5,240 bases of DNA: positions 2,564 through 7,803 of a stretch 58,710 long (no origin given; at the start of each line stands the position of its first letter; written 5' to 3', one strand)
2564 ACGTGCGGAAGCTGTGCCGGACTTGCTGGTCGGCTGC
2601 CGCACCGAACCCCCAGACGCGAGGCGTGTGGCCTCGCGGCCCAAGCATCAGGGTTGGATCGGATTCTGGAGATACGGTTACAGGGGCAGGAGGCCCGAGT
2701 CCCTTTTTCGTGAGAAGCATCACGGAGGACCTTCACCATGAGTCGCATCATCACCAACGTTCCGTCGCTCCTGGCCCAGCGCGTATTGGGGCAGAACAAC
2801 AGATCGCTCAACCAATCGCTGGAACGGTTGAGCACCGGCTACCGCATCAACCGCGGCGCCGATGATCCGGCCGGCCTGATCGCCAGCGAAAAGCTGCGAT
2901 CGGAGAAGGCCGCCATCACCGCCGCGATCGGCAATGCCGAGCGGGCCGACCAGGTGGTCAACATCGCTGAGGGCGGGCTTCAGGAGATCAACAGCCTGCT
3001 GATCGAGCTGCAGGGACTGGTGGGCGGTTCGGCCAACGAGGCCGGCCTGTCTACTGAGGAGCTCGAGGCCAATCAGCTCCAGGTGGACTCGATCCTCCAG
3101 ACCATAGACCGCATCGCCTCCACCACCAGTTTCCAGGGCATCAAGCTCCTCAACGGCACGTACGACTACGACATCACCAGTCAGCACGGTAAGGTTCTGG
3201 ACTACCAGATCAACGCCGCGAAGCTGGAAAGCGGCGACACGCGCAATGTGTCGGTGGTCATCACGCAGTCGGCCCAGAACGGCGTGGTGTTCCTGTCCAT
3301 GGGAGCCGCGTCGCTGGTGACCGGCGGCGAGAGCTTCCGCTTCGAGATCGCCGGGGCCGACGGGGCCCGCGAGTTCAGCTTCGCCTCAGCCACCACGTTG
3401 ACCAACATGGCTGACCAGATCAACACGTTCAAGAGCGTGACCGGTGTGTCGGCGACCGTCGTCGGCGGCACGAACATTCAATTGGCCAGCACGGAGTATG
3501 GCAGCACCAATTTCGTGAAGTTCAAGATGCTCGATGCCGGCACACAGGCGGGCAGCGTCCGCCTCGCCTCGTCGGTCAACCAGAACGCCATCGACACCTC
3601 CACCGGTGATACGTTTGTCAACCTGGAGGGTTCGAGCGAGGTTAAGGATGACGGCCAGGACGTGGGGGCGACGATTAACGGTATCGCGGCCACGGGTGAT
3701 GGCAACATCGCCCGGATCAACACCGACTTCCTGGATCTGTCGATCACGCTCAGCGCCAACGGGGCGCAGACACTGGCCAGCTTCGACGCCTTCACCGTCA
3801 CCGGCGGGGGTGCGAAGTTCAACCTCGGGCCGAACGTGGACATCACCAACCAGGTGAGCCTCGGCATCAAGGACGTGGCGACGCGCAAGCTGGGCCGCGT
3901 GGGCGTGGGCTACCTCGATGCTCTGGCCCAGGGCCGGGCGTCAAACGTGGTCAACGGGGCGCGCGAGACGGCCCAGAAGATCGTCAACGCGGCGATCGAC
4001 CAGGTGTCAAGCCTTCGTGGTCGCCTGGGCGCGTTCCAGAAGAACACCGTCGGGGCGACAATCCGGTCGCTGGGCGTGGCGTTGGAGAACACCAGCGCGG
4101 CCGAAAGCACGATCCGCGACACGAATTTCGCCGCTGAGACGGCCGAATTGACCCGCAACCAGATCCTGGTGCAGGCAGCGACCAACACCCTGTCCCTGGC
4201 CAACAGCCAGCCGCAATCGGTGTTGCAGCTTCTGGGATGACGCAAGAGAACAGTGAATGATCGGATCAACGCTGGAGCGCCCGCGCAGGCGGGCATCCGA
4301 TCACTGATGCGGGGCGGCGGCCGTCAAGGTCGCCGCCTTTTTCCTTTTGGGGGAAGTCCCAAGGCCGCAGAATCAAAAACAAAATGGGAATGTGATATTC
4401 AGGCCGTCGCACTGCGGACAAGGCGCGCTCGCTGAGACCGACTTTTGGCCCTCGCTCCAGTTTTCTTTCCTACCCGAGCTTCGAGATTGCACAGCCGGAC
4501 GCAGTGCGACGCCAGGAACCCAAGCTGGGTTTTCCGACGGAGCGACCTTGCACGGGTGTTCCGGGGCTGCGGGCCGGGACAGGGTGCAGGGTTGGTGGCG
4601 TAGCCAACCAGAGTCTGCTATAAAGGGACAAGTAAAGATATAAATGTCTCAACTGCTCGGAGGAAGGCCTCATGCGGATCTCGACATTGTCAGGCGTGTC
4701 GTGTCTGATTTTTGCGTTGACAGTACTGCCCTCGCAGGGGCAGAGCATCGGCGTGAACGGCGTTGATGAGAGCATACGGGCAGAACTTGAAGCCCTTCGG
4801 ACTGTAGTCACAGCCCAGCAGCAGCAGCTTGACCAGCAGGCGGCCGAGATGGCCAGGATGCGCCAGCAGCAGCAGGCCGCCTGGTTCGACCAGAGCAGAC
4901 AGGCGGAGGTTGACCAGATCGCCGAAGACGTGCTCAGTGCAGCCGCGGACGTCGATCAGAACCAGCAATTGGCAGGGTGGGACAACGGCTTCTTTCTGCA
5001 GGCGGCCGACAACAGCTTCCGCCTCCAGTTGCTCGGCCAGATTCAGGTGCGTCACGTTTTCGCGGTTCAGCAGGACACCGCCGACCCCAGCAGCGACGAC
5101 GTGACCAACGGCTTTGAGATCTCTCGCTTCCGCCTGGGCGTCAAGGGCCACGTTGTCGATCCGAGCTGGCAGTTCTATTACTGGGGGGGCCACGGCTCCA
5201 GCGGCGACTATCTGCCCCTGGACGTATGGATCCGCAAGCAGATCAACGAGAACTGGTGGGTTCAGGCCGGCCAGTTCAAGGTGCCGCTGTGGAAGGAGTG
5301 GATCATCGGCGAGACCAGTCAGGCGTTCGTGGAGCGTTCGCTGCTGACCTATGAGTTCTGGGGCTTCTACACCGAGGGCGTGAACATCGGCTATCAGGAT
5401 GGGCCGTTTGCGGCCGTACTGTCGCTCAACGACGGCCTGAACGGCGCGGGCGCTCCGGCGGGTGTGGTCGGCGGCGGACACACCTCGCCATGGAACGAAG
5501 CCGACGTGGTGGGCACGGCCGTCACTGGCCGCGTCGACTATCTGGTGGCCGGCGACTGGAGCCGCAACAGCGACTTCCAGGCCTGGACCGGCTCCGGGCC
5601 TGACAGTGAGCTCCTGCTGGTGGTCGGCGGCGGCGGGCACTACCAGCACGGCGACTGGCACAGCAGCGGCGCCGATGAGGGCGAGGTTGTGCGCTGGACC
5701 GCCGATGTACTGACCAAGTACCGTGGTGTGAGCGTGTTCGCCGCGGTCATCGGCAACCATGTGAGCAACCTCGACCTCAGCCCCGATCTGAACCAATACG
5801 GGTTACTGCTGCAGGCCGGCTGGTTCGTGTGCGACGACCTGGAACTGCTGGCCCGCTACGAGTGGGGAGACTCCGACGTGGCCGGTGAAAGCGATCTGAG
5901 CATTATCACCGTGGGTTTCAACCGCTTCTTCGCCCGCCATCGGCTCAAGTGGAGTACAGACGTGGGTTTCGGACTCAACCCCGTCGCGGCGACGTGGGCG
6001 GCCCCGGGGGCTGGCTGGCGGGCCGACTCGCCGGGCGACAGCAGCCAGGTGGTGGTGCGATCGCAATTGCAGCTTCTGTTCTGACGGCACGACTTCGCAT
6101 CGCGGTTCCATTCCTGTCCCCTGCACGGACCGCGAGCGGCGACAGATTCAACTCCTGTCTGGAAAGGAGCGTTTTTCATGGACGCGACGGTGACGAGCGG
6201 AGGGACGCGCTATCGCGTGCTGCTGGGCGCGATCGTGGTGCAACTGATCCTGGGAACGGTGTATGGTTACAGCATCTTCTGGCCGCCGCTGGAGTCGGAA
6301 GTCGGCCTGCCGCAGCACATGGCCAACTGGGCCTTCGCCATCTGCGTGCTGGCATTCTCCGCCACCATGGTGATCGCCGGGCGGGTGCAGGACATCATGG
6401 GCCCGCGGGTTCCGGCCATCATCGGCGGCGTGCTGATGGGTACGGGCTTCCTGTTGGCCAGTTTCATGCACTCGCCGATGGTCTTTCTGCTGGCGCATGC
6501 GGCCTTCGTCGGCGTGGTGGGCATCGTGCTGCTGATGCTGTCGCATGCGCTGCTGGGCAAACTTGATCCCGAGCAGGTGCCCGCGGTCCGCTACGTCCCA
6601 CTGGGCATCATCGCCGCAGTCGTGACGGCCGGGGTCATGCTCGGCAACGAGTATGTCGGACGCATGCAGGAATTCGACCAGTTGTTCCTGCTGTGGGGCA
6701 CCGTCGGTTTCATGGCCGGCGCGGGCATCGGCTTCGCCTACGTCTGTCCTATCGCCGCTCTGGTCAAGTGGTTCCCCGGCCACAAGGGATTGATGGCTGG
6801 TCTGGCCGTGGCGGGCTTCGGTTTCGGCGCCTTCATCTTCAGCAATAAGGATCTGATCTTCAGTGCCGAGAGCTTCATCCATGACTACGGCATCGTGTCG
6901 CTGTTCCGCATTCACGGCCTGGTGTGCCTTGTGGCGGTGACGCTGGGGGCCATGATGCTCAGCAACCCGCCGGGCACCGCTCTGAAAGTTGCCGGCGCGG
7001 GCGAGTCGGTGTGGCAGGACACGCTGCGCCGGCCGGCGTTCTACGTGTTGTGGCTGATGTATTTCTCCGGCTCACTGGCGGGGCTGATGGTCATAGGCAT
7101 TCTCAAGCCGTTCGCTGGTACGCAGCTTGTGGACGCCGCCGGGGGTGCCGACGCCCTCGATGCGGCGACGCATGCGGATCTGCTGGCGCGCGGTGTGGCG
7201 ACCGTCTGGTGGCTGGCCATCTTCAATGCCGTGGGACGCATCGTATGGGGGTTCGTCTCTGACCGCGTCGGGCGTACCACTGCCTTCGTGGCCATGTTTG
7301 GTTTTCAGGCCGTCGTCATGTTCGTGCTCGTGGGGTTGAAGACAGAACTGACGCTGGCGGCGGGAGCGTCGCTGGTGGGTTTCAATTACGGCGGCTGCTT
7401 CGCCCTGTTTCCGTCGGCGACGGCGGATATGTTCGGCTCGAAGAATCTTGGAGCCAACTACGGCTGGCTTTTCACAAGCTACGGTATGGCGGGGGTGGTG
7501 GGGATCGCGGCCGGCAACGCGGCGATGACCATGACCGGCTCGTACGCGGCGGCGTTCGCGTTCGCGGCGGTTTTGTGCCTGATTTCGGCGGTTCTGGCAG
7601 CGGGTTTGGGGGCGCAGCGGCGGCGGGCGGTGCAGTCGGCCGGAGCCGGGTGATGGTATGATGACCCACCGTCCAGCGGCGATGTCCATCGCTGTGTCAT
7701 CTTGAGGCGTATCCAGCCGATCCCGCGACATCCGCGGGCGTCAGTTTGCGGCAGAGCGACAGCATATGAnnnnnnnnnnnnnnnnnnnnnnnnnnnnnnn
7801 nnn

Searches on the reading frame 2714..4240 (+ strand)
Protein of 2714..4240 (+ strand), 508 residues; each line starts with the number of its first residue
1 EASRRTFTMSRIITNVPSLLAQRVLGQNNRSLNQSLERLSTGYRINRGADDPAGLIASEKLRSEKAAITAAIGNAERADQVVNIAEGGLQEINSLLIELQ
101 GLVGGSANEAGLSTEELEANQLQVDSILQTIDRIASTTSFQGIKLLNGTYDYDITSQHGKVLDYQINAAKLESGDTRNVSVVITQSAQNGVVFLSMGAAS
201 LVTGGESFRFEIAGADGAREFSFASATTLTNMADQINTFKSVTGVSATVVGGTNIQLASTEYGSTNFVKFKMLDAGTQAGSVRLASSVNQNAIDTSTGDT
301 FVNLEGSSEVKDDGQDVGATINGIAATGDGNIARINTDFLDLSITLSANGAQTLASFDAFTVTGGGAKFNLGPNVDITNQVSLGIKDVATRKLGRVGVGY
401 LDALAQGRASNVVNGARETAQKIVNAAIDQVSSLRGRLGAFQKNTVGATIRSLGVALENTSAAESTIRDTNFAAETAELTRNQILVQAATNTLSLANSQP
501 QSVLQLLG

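Call 9: search_protein_families(library=pfam, proteins=[window:2714-4240:+], max_evalue=0.001)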
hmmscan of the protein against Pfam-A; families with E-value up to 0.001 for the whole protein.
window:2714-4240:+ (508 aa): 3 families
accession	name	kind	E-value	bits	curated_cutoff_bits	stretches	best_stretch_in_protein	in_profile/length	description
PF00669.25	Flagellin_N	-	4.7e-28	98.4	26.6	1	12-149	1-137/139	Bacterial flagellin N-terminal helical region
PF00700.27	Flagellin_C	-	1.8e-17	63.9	23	1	422-507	2-86/86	Bacterial flagellin C-terminal helical region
PF07196.18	Flagellin_IN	-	1.8e-05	25.2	22.7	1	211-260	3-54/55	Flagellin hook IN motif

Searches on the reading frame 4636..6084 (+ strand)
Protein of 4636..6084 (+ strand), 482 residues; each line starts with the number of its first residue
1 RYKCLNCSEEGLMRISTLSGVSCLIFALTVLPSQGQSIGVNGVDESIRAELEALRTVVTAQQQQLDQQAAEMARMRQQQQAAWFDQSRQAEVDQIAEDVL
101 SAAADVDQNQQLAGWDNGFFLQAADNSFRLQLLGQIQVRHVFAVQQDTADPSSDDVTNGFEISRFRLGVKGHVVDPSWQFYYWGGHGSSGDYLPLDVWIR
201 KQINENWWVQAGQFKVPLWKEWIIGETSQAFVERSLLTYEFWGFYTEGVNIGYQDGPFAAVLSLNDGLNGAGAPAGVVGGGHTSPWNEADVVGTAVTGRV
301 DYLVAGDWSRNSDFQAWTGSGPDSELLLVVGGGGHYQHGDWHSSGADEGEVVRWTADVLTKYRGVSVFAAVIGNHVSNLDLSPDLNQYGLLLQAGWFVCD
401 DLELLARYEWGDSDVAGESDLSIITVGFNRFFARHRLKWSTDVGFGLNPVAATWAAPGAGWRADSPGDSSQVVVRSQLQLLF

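Call 9: search_protein_families(library=pfam, proteins=[window:4636-6084:+], max_evalue=0.001)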
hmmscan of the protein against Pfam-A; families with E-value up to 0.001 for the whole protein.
window:4636-6084:+ (482 aa): 2 families
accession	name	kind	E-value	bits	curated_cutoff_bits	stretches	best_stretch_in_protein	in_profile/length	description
PF07396.17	Porin_O_P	-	8.7e-07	28.9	20.9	1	150-263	17-138/370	Phosphate-selective porin O and P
PF18210.6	Knl1_RWD_C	-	0.00091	19.8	27.8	0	59-148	3-85/151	Knl1 RWD C-terminal domain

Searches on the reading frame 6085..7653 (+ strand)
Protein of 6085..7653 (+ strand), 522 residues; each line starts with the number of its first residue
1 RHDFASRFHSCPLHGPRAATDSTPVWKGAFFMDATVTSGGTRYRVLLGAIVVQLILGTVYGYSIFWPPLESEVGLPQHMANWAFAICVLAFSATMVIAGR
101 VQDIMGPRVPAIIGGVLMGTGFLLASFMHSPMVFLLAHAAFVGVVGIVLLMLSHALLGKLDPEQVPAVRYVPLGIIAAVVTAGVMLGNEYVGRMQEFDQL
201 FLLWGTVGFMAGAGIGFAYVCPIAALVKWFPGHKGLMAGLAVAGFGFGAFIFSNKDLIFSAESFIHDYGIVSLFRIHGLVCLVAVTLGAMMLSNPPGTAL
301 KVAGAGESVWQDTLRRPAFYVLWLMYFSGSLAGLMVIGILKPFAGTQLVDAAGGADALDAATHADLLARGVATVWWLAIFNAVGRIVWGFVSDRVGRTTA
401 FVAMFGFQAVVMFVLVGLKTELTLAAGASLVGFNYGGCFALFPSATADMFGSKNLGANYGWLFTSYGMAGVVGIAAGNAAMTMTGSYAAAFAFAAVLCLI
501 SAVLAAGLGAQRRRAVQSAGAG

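Call 9: search_protein_families(library=pfam, proteins=[window:6085-7653:+], max_evalue=0.001)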
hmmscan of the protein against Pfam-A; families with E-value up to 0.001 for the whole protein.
window:6085-7653:+ (522 aa): 1 family
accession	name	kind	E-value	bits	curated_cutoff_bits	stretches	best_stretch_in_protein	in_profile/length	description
PF07690.21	MFS_1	-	4.2e-26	92.1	33.4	3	377-508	41-171/347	Major Facilitator Superfamily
